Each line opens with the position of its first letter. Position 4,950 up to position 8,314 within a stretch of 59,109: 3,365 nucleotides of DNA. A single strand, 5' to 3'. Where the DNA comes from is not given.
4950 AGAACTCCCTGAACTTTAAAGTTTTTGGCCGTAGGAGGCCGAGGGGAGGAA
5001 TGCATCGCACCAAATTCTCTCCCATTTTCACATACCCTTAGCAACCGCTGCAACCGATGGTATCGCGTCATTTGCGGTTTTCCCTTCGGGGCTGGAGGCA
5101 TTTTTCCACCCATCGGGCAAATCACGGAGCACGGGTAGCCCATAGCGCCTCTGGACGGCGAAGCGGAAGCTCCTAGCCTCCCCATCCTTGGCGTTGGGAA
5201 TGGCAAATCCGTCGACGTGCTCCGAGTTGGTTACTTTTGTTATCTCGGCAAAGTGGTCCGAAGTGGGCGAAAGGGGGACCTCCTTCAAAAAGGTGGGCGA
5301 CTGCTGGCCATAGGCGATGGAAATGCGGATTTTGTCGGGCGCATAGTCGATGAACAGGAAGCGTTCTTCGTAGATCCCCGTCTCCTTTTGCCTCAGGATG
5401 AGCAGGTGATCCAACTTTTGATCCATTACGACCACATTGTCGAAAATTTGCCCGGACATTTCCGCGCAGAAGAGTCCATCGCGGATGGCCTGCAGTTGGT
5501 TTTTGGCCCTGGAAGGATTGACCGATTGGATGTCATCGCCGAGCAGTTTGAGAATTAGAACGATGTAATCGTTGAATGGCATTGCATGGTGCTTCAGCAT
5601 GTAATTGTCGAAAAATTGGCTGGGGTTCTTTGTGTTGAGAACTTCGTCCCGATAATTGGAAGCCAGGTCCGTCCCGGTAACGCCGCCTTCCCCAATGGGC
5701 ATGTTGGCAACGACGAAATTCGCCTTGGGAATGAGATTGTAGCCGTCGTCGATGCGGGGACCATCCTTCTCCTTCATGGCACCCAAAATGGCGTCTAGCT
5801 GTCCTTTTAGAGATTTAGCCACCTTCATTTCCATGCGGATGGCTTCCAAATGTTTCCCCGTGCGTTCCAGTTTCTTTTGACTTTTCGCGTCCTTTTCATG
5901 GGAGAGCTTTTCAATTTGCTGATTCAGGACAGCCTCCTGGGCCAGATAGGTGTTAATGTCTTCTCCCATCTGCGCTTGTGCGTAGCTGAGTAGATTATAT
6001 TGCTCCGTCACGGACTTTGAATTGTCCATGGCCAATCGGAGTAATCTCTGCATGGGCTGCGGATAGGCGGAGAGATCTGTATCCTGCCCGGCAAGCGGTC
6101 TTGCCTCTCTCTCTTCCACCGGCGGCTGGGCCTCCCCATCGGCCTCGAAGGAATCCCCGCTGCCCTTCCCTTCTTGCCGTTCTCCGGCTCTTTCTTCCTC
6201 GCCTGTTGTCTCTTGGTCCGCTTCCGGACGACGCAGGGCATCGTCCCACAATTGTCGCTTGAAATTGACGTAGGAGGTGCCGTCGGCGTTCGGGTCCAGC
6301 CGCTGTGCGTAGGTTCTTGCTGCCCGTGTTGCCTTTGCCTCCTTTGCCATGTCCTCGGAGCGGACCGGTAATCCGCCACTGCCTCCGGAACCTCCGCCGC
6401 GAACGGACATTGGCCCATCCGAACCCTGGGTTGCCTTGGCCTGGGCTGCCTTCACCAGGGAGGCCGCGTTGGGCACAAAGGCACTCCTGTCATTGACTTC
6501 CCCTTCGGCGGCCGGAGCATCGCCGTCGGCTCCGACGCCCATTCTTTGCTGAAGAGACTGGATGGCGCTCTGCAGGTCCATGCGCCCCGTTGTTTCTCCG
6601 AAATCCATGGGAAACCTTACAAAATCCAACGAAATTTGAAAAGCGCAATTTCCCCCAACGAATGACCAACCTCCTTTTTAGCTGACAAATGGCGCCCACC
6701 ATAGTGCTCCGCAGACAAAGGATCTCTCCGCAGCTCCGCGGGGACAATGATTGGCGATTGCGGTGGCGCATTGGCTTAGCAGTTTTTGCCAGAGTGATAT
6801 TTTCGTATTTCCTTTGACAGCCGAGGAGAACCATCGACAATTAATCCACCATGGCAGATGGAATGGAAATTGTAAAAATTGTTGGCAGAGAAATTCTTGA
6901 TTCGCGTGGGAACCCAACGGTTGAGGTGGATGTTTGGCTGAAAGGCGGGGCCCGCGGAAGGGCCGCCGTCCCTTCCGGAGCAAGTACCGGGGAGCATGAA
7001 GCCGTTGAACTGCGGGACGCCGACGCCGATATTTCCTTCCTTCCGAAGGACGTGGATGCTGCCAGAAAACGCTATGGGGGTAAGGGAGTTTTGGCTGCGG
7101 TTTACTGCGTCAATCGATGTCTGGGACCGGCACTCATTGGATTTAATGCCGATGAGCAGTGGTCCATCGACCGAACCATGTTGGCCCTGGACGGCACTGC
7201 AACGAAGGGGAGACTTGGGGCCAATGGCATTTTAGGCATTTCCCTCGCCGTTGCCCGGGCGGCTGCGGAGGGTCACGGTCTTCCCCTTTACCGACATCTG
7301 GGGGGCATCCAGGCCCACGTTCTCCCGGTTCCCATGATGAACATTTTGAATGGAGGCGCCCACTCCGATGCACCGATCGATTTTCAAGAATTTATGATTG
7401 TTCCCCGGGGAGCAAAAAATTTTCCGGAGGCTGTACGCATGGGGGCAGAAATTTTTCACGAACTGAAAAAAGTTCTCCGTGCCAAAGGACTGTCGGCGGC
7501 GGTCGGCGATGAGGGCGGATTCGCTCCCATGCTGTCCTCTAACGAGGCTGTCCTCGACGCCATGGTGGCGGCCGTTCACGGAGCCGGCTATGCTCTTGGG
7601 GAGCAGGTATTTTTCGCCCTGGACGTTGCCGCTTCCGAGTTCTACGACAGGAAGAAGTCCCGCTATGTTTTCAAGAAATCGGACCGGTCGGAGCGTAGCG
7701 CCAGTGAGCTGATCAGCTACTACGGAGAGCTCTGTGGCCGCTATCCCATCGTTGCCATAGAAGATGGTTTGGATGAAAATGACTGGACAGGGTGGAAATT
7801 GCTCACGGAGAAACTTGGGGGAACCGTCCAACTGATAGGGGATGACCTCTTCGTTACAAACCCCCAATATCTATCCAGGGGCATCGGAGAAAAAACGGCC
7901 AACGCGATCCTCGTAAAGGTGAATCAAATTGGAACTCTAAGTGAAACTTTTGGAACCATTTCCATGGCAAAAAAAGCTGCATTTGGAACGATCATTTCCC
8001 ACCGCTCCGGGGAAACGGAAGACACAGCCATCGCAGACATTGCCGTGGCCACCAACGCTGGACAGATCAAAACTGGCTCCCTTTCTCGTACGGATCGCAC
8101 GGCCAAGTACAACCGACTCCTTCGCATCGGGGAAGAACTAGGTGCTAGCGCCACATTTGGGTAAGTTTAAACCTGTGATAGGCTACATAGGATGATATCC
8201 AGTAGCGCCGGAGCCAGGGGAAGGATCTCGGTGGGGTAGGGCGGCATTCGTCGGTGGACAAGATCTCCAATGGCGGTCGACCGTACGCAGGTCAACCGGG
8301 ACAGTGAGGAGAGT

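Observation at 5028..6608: Orphan YopN/CopN (SctW)-like type III secretion gatekeeper homologue with a ~190-aa disordered N-terminal extension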

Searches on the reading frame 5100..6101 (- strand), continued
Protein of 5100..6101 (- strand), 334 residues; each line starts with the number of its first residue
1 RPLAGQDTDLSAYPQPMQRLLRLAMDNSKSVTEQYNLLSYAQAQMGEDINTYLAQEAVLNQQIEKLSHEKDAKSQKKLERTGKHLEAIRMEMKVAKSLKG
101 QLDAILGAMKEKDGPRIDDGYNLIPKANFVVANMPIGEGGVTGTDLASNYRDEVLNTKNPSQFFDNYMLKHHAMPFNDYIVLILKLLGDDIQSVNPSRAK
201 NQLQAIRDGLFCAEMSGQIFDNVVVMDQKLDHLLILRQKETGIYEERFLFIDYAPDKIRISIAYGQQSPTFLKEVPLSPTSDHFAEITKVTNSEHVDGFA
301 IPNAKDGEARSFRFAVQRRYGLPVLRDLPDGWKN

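Call 78: search_solved_structures(query=A4, max_evalue=0.001, show_alignments=0)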
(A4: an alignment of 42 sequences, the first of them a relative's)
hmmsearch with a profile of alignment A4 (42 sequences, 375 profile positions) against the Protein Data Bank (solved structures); distinct sequences matched with E-value up to 0.001: 11.
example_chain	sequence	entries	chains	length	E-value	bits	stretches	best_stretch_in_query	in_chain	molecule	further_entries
7yyg_A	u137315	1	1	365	1.3e-78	268.1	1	4-371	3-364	Putative outer protein N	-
1xkp_A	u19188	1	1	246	8.5e-45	156.8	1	30-273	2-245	putative membrane-bound Yop targeting protein YopN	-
1xl3_A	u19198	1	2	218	1.3e-32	116.7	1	78-275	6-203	Secretion control protein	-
2vix_A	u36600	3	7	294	1.8e-19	73.5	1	103-361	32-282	PROTEIN MXIC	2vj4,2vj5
4p3z_A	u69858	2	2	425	1.2e-18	70.7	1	17-366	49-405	CopN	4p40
6gx7_G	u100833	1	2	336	1.3e-17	67.3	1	74-366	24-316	Low calcium response E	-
1xl3_C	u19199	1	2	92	1.9e-17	66.8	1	292-374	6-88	protein type A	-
4nrh_A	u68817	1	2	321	6.4e-17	65.1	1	71-366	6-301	CopN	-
9y93_A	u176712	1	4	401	6.5e-16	61.7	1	36-372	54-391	Invasion protein InvE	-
9vko_A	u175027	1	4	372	2.7e-15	59.7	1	36-373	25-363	Invasion protein InvE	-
5cj1_A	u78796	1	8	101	0.00015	24.3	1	123-176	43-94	Gp7-MYH7-(1526-1571) chimera protein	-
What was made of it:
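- The profile of that tier hits BopN (1e-78), YopN, MxiC, CopN, TyeA and InvE (call 78).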

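Call 79: search_solved_structures(query=A3, max_evalue=1, show_alignments=2)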
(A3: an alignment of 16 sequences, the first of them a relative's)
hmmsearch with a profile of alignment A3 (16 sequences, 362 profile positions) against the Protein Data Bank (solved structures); distinct sequences matched with E-value up to 1: 2.
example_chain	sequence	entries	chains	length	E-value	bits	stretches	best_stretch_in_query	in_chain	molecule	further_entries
7yyg_A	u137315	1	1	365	1.6e-09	40.5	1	217-354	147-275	Putative outer protein N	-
2ve7_A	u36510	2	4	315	0.026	16.7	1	40-118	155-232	KINETOCHORE PROTEIN HEC1, KINETOCHORE PROTEIN SPC25 | NDC80-SPC25 chimera protein, Chain B from PDB 2VE7 (Ndc80 bonsai)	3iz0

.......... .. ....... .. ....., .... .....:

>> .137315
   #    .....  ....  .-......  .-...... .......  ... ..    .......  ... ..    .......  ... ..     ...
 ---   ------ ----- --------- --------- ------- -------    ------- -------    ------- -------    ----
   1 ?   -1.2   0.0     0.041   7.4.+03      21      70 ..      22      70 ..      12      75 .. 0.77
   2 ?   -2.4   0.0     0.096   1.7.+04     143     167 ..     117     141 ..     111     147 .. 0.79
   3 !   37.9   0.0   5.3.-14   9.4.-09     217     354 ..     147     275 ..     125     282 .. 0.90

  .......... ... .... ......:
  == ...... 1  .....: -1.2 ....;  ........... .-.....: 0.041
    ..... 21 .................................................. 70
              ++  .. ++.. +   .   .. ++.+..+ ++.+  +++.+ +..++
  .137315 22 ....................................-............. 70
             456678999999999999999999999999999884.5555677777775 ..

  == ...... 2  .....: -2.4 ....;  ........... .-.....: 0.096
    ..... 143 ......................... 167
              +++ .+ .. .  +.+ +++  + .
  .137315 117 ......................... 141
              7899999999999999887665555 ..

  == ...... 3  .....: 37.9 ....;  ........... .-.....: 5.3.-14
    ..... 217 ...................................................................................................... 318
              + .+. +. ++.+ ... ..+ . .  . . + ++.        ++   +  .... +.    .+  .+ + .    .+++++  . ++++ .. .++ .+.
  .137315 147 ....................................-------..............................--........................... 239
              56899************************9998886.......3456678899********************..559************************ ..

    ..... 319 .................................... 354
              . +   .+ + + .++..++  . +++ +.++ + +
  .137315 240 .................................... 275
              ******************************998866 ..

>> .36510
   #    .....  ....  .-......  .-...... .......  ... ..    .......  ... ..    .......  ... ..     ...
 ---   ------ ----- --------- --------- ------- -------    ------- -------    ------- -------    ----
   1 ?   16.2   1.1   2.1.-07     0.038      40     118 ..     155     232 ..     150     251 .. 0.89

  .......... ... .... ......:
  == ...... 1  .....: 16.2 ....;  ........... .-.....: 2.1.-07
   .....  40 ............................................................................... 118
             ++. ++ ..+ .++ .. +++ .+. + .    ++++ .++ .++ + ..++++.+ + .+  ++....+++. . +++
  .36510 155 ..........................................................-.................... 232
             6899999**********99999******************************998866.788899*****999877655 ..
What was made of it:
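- On SctW / HrpJ gatekeeper family: The bridging clade hits BopN at 1.6e-9 (call 79).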

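Call 81: find_homologous_proteins(query=A7, max_evalue=1e-10)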
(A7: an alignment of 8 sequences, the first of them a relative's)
Query A7 (8 sequences) (498 aa, profile of the alignment): 6 proteins with E <= 1e-10 among 8000 candidates.
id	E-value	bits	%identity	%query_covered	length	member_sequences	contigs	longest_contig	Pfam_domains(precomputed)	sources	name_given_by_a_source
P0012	4.5e-190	651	100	100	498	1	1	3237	-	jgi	jgi:hypothetical protein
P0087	5.9e-154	532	57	98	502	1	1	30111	-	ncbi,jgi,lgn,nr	ncbi:MAG: hypothetical protein LBF26_03000 [Puniceicoccales bacterium]|jgi:hypothetical protein|nr:h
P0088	9.1e-152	524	55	96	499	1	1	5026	-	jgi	jgi:hypothetical protein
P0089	6.1e-151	522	56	96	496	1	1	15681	-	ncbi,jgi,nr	ncbi:MAG: hypothetical protein LBI34_04215 [Puniceicoccales bacterium]|jgi:hypothetical protein|nr:h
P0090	8.0e-143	495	54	95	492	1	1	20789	-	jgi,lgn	jgi:hypothetical protein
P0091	3.3e-133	463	53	96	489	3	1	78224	-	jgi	jgi:hypothetical protein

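Call 82: find_encoding_contigs(protein=P0087, flank=10000, max_places=2)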
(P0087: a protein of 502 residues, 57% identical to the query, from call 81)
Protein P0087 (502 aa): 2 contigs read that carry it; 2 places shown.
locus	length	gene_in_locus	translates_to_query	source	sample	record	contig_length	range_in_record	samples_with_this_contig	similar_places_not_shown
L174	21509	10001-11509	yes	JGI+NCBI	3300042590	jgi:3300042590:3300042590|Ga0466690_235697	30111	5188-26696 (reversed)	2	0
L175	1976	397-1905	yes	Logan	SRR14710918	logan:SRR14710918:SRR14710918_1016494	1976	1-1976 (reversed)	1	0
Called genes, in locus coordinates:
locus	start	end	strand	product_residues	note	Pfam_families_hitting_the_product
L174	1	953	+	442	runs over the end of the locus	PF00483:NTP_transferase, PF24894:Hexapep_GlmU (faint), PF25087:GMPPB_C (faint), PF25247:LbH_GLGC, PF00132:Hexapep (faint)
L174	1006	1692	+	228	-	PF00625:Guanylate_kin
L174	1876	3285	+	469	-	PF08245:Mur_ligase_M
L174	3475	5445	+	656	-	PF06068:TIP49 (faint), PF00004:AAA, PF17862:AAA_lid_3, PF01434:Peptidase_M41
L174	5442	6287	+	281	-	PF01790:LGT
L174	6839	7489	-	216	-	-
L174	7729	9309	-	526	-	PF02163:Peptidase_M50, PF00595:PDZ (faint), PF13180:PDZ_2 (faint), PF17820:PDZ_6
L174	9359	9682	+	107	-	-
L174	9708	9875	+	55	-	-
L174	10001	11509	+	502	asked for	-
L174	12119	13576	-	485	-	PF00443:UCH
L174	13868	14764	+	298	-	PF02739:5_3_exonuc_N, PF01367:5_3_exonuc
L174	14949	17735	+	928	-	PF00133:tRNA-synt_1, PF09334:tRNA-synt_1g, PF08264:Anticodon_1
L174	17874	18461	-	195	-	-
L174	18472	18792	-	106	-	-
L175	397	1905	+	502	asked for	-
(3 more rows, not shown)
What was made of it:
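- One family member lies next to a eukaryote-type UCH deubiquitinase gene (call 82).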

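Call 83: find_encoding_contigs(protein=P0089, flank=10000, max_places=2)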
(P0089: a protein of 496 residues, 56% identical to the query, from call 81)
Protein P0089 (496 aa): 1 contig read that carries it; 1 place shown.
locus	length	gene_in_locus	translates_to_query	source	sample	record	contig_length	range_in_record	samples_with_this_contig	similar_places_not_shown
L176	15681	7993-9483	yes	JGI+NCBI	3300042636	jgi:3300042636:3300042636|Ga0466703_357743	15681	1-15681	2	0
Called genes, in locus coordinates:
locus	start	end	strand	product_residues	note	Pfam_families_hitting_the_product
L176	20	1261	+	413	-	-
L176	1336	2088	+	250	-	PF00497:SBP_bac_3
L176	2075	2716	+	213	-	PF00528:BPD_transp_1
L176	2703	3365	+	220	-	PF00005:ABC_tran, PF13304:AAA_21 (faint)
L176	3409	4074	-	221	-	PF09588:YqaJ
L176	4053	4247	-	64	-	-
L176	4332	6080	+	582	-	PF03717:PBP_dimer, PF00905:Transpeptidase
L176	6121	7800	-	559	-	-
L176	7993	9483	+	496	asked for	-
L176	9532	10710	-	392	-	PF01098:FTSW_RODA_SPOVE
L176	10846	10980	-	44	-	-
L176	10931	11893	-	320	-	PF01370:Epimerase, PF16363:GDP_Man_Dehyd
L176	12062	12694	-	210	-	PF01612:DNA_pol_A_exo1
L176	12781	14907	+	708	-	PF04453:LptD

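Call 84: find_encoding_contigs(protein=P0091, flank=10000, max_places=2)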
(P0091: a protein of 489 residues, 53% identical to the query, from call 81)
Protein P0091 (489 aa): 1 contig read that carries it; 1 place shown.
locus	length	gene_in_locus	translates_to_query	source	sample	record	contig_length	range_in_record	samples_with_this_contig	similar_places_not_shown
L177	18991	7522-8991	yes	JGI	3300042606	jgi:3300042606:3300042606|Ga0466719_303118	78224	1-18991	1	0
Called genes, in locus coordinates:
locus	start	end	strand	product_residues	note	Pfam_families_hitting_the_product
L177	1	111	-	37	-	?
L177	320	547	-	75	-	-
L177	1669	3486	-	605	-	PF00005:ABC_tran, PF00006:ATP-synt_ab (faint), PF13191:AAA_16 (faint), PF13555:AAA_29 (faint), PF00004:AAA (faint), PF12848:ABC_tran_Xtn, PF00005:ABC_tran, PF13304:AAA_21 (weak), +5 more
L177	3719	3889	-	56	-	-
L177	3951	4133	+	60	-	-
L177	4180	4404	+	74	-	-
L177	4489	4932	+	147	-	-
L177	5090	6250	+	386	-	PF00375:SDF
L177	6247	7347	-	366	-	PF03033:Glyco_transf_28, PF04101:Glyco_tran_28_C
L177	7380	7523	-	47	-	-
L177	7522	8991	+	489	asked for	-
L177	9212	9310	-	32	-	-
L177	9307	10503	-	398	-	PF00375:SDF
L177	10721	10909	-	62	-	-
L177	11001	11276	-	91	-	-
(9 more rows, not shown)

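Call 85: find_homologous_proteins(query=A3, max_evalue=1e-15)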
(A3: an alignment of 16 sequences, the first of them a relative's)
Query A3 (16 sequences) (452 aa, profile of the alignment): 15 proteins with E <= 1e-15 among 8000 candidates.
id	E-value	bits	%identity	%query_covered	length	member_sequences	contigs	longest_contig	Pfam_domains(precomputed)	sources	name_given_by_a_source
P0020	1.5e-124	434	100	100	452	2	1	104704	PF09059.16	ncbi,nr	ncbi:MAG: hypothetical protein LBB20_01795 [Puniceicoccales bacterium]|nr:hypothetical protein [Puni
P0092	4.2e-120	419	80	100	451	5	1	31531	PF09059.16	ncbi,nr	ncbi:MAG: hypothetical protein LBH49_02880 [Puniceicoccales bacterium]|nr:hypothetical protein [Puni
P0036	8.5e-119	415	36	56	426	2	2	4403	-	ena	-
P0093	4.4e-117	409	35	92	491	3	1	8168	PF09059.16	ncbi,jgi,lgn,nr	ncbi:MAG: hypothetical protein LBF42_02095 [Puniceicoccales bacterium]|jgi:hypothetical protein|nr:h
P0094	1.1e-116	408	79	99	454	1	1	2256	PF09059.16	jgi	jgi:hypothetical protein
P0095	2.1e-113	397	46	91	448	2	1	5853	PF09059.16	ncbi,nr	ncbi:MAG: hypothetical protein LBG98_03720 [Puniceicoccales bacterium]|nr:hypothetical protein [Puni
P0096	6.0e-109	382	45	93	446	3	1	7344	PF09059.16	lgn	-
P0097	4.8e-106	373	46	92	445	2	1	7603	PF09059.16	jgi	jgi:hypothetical protein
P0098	4.9e-106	373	37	55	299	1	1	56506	-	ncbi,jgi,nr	ncbi:MAG: hypothetical protein LBB16_04105 [Puniceicoccales bacterium]|jgi:hypothetical protein|nr:h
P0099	1.2e-104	368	40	55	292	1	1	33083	-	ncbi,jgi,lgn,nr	ncbi:MAG: hypothetical protein LBD34_02590 [Puniceicoccales bacterium]|jgi:hypothetical protein|nr:h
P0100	7.7e-104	366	39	55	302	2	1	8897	-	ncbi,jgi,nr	ncbi:MAG: hypothetical protein LBC68_01125 [Prevotellaceae bacterium]|jgi:hypothetical protein|nr:hy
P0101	3.1e-103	364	36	60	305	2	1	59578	-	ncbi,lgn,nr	ncbi:MAG: hypothetical protein LBE98_03470 [Puniceicoccales bacterium]|nr:hypothetical protein [Puni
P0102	3.6e-101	357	35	55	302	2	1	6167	-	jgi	jgi:hypothetical protein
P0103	1.6e-93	332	33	65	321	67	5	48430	-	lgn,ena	-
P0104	1.3e-24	105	68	26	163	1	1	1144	-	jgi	jgi:succinate dehydrogenase/fumarate reductase flavoprotein subunit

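Call 87: search_protein_families(library=pfam, proteins=[L046:10869-11414:+, L046:9932-10831:+, L046:8896-9807:+, L046:11434-11826:+], max_evalue=0.1)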
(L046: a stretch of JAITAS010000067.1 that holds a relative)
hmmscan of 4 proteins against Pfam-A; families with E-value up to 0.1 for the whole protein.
L046:10869-11414:+ (181 aa): 1 family
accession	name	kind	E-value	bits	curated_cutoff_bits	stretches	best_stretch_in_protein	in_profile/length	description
PF09059.15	TyeA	-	1.7e-09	38.1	21.1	1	97-174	5-80/81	TyeA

L046:9932-10831:+ (299 aa): 4 families
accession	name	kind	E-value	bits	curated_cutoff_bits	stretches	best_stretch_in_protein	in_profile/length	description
PF09753.14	Use1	-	0.0044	17.2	38.3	1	173-222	33-85/243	Membrane fusion protein Use1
PF08587.17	UBA_2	-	0.017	15.6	23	1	213-240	15-42/45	Ubiquitin associated domain (UBA)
PF17561.7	TssO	-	0.085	13.5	29.2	1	185-249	55-119/148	Type VI secretion system, TssO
PF14726.11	RTTN_N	-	0.086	14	25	0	144-200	40-96/97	Rotatin, an armadillo repeat protein, centriole functioning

L046:8896-9807:+ (303 aa): 0 families

L046:11434-11826:+ (130 aa): 0 families

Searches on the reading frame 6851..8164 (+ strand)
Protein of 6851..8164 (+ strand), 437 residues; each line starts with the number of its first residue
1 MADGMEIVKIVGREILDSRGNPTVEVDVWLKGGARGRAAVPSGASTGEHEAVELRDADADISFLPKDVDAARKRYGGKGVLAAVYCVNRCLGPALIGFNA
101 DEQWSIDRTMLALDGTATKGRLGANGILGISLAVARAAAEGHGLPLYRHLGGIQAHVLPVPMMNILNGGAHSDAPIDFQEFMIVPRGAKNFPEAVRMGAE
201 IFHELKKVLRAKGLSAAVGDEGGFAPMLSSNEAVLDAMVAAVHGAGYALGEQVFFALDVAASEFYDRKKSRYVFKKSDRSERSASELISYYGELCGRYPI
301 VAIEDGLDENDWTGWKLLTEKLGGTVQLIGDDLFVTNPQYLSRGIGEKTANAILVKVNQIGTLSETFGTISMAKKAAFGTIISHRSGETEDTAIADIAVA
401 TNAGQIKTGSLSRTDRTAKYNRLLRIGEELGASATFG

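Call 87: search_protein_families(library=pfam, proteins=[window:6851-8164:+], max_evalue=0.1)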
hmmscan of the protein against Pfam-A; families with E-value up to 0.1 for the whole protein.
window:6851-8164:+ (437 aa): 2 families
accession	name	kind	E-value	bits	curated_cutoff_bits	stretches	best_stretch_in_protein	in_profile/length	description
PF00113.28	Enolase_C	-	1.6e-119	399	21.5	1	156-436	2-287/296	Enolase, C-terminal TIM barrel domain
PF03952.21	Enolase_N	-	1.2e-51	174.8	35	1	7-150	1-131/131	Enolase, N-terminal domain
